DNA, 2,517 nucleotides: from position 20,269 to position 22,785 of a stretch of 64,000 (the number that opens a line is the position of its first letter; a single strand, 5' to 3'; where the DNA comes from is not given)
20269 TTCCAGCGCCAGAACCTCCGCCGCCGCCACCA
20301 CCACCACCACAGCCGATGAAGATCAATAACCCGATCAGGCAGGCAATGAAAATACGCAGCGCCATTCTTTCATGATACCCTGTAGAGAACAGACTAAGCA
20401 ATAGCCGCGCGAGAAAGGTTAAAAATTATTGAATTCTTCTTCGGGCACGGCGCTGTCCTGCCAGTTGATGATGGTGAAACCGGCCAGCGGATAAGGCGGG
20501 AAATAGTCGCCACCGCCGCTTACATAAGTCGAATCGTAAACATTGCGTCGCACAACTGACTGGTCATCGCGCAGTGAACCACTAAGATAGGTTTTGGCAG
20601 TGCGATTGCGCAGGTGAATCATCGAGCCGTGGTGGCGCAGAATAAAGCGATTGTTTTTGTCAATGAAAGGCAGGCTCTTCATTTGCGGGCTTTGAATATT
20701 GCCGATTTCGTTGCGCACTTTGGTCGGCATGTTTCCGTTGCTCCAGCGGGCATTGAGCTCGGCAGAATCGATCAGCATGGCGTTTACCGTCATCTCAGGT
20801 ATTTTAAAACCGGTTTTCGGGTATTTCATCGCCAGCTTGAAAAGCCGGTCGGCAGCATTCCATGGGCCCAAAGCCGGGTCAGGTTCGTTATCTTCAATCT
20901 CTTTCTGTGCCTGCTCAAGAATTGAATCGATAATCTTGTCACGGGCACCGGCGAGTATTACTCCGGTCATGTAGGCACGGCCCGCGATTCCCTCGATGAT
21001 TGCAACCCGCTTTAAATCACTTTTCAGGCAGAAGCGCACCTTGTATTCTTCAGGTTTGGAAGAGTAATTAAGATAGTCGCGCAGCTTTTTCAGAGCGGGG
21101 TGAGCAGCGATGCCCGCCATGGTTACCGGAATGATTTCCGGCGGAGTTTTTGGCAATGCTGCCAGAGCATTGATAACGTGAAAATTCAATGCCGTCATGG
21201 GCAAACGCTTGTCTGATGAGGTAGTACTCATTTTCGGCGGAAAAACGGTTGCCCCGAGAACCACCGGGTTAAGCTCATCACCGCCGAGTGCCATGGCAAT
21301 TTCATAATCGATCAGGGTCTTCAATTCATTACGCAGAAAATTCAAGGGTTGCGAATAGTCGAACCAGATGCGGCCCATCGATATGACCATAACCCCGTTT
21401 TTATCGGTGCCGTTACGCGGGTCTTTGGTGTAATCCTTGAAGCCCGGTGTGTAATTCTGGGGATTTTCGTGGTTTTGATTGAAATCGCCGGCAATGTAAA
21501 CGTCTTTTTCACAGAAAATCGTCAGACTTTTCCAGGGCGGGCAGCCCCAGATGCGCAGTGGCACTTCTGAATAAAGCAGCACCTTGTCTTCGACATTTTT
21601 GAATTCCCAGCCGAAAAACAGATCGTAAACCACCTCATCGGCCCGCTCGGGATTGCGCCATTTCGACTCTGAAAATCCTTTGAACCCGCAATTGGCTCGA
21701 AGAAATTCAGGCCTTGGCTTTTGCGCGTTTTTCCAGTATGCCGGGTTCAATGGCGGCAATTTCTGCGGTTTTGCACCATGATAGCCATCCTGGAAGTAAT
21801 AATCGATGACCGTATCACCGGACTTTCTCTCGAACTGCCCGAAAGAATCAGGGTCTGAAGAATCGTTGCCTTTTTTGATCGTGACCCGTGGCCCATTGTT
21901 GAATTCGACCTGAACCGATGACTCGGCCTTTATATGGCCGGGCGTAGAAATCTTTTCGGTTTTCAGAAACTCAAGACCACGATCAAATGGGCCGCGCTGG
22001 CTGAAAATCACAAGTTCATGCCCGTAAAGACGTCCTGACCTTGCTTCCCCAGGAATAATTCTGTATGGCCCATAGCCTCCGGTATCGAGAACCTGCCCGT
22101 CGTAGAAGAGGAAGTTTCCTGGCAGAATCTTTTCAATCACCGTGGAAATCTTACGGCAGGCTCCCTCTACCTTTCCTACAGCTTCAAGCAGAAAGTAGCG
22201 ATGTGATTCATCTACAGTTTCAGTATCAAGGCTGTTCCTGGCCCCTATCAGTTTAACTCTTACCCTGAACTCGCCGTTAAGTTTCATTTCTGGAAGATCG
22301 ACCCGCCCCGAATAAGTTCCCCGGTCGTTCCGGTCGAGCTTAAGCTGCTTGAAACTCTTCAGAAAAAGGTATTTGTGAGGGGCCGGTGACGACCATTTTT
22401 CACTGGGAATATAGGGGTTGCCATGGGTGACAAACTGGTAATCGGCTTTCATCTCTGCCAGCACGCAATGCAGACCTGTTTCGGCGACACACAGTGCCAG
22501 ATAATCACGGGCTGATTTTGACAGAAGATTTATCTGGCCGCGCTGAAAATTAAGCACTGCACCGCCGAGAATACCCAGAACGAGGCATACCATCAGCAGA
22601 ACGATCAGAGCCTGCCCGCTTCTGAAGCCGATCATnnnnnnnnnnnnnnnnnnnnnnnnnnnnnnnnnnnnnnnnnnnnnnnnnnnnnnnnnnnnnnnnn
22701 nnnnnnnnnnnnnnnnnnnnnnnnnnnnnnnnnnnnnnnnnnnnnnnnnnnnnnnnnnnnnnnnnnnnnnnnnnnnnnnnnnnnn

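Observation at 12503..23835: Minor-pilin operon ending in a ~2,620-aa PilY1-like giant lipoprotein: candidate pilus-presented giant adhesin module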

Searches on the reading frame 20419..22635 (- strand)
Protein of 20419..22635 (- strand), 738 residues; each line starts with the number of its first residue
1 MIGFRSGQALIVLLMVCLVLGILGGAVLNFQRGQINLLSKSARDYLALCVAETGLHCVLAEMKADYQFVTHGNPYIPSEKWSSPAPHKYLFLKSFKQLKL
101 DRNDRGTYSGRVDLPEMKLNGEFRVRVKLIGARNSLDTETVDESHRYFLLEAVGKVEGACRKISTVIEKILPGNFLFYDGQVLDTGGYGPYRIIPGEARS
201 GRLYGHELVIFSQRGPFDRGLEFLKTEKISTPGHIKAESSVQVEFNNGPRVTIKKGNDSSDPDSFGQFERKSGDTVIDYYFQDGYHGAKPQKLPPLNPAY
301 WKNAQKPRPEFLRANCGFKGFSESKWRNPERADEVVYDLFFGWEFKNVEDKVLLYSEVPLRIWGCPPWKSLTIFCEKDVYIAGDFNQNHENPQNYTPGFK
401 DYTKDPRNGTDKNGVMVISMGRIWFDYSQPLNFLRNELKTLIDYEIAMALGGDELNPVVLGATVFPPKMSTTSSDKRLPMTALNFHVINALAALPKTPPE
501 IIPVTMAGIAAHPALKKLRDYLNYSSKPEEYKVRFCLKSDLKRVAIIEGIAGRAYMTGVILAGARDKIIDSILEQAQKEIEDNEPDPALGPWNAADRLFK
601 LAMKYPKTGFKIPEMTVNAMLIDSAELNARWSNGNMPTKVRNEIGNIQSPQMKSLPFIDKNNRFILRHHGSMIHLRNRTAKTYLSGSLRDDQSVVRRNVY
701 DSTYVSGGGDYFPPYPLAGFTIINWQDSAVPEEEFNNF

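Call 4: search_protein_families(library=pfam, proteins=[window:20419-22635:-], max_evalue=0.1)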
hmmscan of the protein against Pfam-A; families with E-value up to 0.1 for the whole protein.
window:20419-22635:- (738 aa): 0 families

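Call 6: search_protein_families(library=ncbifam, proteins=[window:20419-22635:-], max_evalue=0.1)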
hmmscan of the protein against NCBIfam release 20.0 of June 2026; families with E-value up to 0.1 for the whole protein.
window:20419-22635:- (738 aa): 0 families

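Call 9: find_homologous_proteins(query=window:20419-22635:-)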
Query window:20419-22635:- (738 aa): 112 proteins with E <= 0.001 among 8000 candidates.
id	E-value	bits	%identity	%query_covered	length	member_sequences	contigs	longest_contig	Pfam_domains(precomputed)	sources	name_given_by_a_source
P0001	0.0e+0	1731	100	100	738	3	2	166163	-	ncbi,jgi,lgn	-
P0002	0.0e+0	1509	86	99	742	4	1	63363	-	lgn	-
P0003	0.0e+0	1503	85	99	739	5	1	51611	-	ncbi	-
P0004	0.0e+0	1476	84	99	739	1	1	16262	-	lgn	-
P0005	0.0e+0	1424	81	99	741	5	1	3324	-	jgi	jgi:hypothetical protein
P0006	0.0e+0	1397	82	96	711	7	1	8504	-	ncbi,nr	ncbi:MAG: hypothetical protein PWR01_4139, partial [Clostridiales bacterium]|nr:hypothetical protein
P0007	0.0e+0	1366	77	99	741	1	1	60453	-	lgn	-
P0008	0.0e+0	1363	77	100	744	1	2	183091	-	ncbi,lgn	ncbi:MAG: hypothetical protein Kow0029_07920 [Candidatus Rifleibacteriota bacterium]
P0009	0.0e+0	1345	76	100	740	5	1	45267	-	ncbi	ncbi:MAG: hypothetical protein ACQETH_04240 [Candidatus Rifleibacteriota bacterium]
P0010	0.0e+0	1260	71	100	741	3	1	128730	-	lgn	-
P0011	0.0e+0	1249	71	99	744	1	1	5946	-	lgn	-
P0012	0.0e+0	1242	70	99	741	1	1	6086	-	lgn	-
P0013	0.0e+0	1237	70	99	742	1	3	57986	-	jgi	-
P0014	0.0e+0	1237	70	99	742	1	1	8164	-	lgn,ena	-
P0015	0.0e+0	1237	70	99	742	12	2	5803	-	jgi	-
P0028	0.0e+0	1055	60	100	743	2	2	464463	-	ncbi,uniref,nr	ncbi:MAG: hypothetical protein OZSIB_0857 [Candidatus Ozemobacter sibiricus]|uniref:Uncharacterized 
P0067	1.5e-222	759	47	99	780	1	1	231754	-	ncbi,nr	ncbi:MAG: hypothetical protein HQM10_15725 [Candidatus Riflebacteria bacterium]|nr:hypothetical prot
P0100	1.3e-69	253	28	99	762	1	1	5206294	-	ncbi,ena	-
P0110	8.4e-26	108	25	97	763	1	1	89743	-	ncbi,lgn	ncbi:MAG: hypothetical protein WA705_31110 [Candidatus Ozemobacteraceae bacterium]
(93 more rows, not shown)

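Call 11: find_encoding_contigs(protein=P0028, flank=10000, max_places=2)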
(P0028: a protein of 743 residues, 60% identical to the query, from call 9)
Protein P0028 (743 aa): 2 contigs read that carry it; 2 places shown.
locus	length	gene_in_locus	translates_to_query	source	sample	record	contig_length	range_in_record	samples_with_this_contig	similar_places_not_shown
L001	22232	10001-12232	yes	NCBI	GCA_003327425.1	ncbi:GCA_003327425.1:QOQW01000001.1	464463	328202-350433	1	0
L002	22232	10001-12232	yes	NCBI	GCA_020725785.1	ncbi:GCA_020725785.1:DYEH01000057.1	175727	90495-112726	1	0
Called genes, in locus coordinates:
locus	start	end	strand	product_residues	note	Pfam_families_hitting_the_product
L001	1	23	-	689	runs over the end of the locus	PF07228:SpoIIE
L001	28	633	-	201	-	-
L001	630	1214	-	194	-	-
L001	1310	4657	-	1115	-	PF00672:HAMP, PF00990:GGDEF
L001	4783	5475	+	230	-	PF07719:TPR_2 (faint), PF00515:TPR_1 (faint), PF13414:TPR_11 (faint), PF14559:TPR_19 (faint), PF13431:TPR_17 (faint)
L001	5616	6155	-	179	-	-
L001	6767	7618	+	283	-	-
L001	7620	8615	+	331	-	PF16683:TGase_elicitor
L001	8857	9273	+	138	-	-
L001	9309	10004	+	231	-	-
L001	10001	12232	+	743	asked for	-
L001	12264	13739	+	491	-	PF00512:HisKA, PF02518:HATPase_c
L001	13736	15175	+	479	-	PF00072:Response_reg, PF00158:Sigma54_activat, PF13191:AAA_16, PF14532:Sigma54_activ_2, PF01078:Mg_chelatase (faint), PF07728:AAA_5 (weak), PF25601:AAA_lid_14, PF02954:HTH_8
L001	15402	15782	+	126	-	-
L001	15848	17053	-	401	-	PF04055:Radical_SAM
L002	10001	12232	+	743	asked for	-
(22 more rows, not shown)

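Call 12: find_encoding_contigs(protein=P0067, flank=10000, max_places=2)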
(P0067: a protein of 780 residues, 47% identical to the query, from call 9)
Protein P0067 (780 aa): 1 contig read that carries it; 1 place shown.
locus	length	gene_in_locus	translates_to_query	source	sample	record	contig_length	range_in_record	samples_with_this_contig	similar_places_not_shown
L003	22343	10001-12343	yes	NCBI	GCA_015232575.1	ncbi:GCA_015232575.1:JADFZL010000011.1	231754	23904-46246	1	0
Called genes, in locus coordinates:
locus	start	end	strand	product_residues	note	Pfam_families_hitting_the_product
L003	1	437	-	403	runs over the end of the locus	PF00072:Response_reg, PF10609:ParA, PF01656:CbiA, PF02374:ArsA_ATPase (weak), PF06564:CBP_BcsQ (faint), PF13614:AAA_31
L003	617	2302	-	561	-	PF00263:Secretin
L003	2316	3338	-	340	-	PF16976:RcpC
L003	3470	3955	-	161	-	PF07811:TadE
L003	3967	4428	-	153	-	PF07811:TadE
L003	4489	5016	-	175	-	PF01478:Peptidase_A24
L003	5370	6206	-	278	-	-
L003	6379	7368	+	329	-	-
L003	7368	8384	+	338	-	PF16683:TGase_elicitor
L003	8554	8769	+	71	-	-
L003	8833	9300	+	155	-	-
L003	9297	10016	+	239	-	-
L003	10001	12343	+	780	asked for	-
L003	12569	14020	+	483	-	PF00512:HisKA, PF02518:HATPase_c, PF13589:HATPase_c_3 (weak)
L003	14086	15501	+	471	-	PF00072:Response_reg, PF00158:Sigma54_activat, PF01078:Mg_chelatase (faint), PF14532:Sigma54_activ_2 (weak), PF25601:AAA_lid_14, PF02954:HTH_8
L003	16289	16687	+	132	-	-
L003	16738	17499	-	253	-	PF00535:Glycos_transf_2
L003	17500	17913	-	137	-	PF02823:ATP-synt_DE_N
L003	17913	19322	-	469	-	PF02874:ATP-synt_ab_N, PF00006:ATP-synt_ab, PF22919:ATP-synt_VA_C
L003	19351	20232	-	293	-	PF00231:ATP-synt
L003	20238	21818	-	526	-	PF02874:ATP-synt_ab_N, PF00006:ATP-synt_ab, PF00306:ATP-synt_ab_C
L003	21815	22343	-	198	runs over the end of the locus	PF00213:OSCP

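Call 14: find_related_loci(query=A1, collection=genome_contigs, flank=10000)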
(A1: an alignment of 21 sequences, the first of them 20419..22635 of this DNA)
Query A1 (738 aa) in genome_contigs; peptide patterns used: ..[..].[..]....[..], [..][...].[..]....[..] (x = any residue, [..] = any of these).
506 stretches matched a pattern; 105 encode a relative of the query (tblastn E <= 1e-3); the best 80 are kept; 79 distinct loci.
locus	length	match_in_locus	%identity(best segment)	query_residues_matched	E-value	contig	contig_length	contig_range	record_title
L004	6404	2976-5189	97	1-738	0e+0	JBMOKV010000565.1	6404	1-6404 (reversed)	MAG: Candidatus Rifleibacteriota bacterium isolate Betzabe_MAG007 MAG007_565, whole genome shotgun sequence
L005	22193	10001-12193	86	6-736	0e+0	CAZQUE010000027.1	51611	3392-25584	MAG TPA_asm: uncultured bacterium isolate SRP304446_co1_153 genome assembly, contig: NODE_418_length_51611_cov_13.848669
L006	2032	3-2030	85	55-730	0e+0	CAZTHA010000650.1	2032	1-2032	MAG TPA_asm: uncultured bacterium isolate binchicken_co108_60 genome assembly, contig: NODE_106829_length_2032_cov_4.363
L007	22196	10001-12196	70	7-738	0e+0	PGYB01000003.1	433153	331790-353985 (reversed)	MAG: Candidatus Riflebacteria bacterium HGW-Riflebacteria-1 bjp_ig2103_scaffold_8, whole genome shotgun sequence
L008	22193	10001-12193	70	6-736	0e+0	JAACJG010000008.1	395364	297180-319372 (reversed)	MAG: Candidatus Rifleibacterium amylolyticum isolate CH46 Scaffold07, whole genome shotgun sequence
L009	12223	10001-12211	71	5-736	0e+0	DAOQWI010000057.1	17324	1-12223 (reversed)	MAG TPA_asm: Candidatus Ozemobacteraceae bacterium isolate AMR_MDS_1066 NODE_3681_length_17324_cov_6.766171, whole genom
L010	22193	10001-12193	70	6-736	0e+0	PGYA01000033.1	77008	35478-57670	MAG: Candidatus Riflebacteria bacterium HGW-Riflebacteria-2 bjp_ig2102_scaffold_547, whole genome shotgun sequence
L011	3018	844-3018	70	6-730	0e+0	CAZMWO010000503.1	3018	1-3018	MAG TPA_asm: uncultured bacterium isolate SRP192927_co6_749 genome assembly, contig: NODE_97175_length_3018_cov_3.148498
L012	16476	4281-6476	70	5-736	0e+0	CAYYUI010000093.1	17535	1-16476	MAG TPA_asm: uncultured bacterium isolate SRP192927_co1_848 genome assembly, contig: NODE_6744_length_17535_cov_10.60120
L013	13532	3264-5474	70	5-736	0e+0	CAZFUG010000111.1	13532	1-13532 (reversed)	MAG TPA_asm: uncultured bacterium isolate binchicken_co115_14 genome assembly, contig: NODE_6994_length_13532_cov_4.5360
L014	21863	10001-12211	71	5-736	0e+0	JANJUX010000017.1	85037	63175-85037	MAG: Candidatus Riflebacteria bacterium isolate RXS2_metabat.bin.35 RXS2_k141_80028, whole genome shotgun sequence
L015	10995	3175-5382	68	5-736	0e+0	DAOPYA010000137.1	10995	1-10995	MAG TPA_asm: Candidatus Rifleibacterium sp. isolate AMR_MDS_1326 NODE_6847_length_10995_cov_5.712340, whole genome shotg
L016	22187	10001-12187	68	7-735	0e+0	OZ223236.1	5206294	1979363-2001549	MAG: Candidatus Ozemobacteraceae bacterium isolate 4ee0fdf2-fbb4-4151-bfa0-813162405533 genome assembly, chromosome: 2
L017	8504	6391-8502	82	5-708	0e+0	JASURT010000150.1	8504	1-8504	MAG: Candidatus Ozemobacter sp. isolate DJKA78_ANT-KO_bin.22 scaffold_2771, whole genome shotgun sequence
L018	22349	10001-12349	57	5-736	0e+0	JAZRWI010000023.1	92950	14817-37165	MAG: Candidatus Avigastranaerophilus sp. isolate T1900044952_TA20190005.MAGScoT_cleanbin_000022 SGB_3702_k141_1131413, w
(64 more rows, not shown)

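Call 20: search_solved_structures(query=A1, max_evalue=10, show_alignments=2)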
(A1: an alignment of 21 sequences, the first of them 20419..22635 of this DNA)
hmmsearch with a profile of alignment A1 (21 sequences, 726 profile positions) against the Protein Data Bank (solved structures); distinct sequences matched with E-value up to 10: 2.
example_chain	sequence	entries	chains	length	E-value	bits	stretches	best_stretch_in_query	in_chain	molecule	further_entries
8v2d_y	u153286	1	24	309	2.5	9.5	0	520-602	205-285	O43_129 component B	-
8v3b_a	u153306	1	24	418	2.8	9.3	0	545-602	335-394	O43_129_+4 component B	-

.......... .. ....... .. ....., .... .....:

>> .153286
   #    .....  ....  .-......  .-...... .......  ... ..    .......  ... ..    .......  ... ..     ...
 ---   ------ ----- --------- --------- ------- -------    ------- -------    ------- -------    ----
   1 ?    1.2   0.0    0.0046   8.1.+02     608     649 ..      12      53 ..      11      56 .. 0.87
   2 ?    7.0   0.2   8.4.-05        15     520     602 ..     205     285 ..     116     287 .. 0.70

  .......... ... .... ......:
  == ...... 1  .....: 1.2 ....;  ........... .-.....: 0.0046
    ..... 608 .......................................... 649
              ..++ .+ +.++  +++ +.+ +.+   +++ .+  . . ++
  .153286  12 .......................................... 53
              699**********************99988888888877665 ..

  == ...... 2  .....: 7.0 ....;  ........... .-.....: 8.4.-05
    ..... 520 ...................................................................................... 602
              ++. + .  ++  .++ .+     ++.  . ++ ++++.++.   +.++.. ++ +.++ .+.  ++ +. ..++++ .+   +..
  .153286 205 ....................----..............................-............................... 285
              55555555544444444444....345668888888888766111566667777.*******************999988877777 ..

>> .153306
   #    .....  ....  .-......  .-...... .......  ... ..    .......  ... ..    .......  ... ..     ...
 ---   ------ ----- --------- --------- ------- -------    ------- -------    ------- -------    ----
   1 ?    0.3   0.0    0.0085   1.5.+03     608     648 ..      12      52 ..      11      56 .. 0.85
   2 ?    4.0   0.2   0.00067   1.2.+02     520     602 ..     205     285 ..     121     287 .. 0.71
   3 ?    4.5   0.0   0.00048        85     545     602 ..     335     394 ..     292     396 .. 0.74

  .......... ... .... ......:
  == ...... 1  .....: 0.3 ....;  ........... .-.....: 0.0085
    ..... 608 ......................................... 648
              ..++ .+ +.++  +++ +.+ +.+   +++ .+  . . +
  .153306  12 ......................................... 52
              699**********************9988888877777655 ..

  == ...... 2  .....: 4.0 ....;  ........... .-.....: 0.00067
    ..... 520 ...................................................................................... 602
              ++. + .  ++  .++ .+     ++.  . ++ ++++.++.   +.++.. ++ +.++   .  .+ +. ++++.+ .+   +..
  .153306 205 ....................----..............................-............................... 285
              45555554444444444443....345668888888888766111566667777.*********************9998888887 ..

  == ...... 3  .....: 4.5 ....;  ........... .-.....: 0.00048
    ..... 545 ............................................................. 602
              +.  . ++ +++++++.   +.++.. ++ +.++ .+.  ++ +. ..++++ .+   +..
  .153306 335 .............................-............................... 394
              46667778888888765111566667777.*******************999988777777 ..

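Call 30: find_encoding_contigs(protein=P0100, flank=10000, max_places=1)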
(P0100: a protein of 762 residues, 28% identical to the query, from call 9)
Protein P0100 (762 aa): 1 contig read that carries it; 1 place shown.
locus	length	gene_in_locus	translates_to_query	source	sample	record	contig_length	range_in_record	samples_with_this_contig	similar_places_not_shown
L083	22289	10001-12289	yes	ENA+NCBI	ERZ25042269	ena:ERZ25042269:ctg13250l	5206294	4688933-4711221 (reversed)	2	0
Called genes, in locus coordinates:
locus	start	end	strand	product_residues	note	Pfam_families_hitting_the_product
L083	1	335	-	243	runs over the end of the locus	-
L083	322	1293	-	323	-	PF09986:DUF2225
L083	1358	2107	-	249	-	PF13353:Fer4_12, PF04055:Radical_SAM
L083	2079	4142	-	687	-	PF22745:Nlig-Ia, PF01653:DNA_ligase_aden, PF03120:OB_DNA_ligase, PF12826:HHH_2 (faint), PF14520:HHH_5 (faint), PF00533:BRCT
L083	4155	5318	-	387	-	PF07494:Reg_prop (faint)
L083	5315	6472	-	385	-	PF13433:Peripla_BP_5, PF13458:Peripla_BP_6, PF01094:ANF_receptor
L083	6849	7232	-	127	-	PF03819:MazG (weak), PF12643:MazG-like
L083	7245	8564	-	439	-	PF04389:Peptidase_M28, PF01546:Peptidase_M20 (weak)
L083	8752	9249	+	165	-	-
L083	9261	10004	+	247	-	-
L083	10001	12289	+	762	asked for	-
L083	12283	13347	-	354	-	PF01522:Polysacc_deac_1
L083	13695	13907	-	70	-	PF17209:Hfq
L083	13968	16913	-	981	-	PF13432:TPR_16 (faint), PF13414:TPR_11 (weak), PF14559:TPR_19 (weak), PF25064:ARM_TT21_5th (weak), PF12895:ANAPC3 (weak), PF13424:TPR_12, PF07719:TPR_2 (weak), PF21033:RMD1-3 (weak), +11 more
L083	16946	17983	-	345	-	PF00092:VWA, PF13768:VWA_3 (weak)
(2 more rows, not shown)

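Call 31: find_encoding_contigs(protein=P0110, flank=10000, max_places=1)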
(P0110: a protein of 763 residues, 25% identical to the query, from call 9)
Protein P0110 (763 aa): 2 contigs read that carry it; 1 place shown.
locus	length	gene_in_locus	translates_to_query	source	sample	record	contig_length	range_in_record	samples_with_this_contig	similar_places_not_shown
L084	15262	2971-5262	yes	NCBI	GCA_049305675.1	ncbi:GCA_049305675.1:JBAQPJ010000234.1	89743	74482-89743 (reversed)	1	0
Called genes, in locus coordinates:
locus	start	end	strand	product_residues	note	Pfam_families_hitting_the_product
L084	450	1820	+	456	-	PF07075:NamZ_N, PF20732:NamZ_C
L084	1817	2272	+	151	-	-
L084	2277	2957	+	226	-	-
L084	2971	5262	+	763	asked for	-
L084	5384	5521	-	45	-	-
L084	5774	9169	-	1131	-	PF13188:PAS_8 (faint), PF00196:GerE, PF00989:PAS, PF13426:PAS_9, PF08448:PAS_4, PF13426:PAS_9 (weak), PF02518:HATPase_c, PF00072:Response_reg, +2 more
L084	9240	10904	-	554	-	PF14689:SPOB_a (faint), PF00989:PAS (weak), PF08448:PAS_4, PF13188:PAS_8 (weak), PF13426:PAS_9, PF02518:HATPase_c, PF00072:Response_reg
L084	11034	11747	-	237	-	PF00196:GerE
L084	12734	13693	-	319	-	PF04055:Radical_SAM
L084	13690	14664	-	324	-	-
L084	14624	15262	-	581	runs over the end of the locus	PF05157:MshEN, PF00437:T2SSE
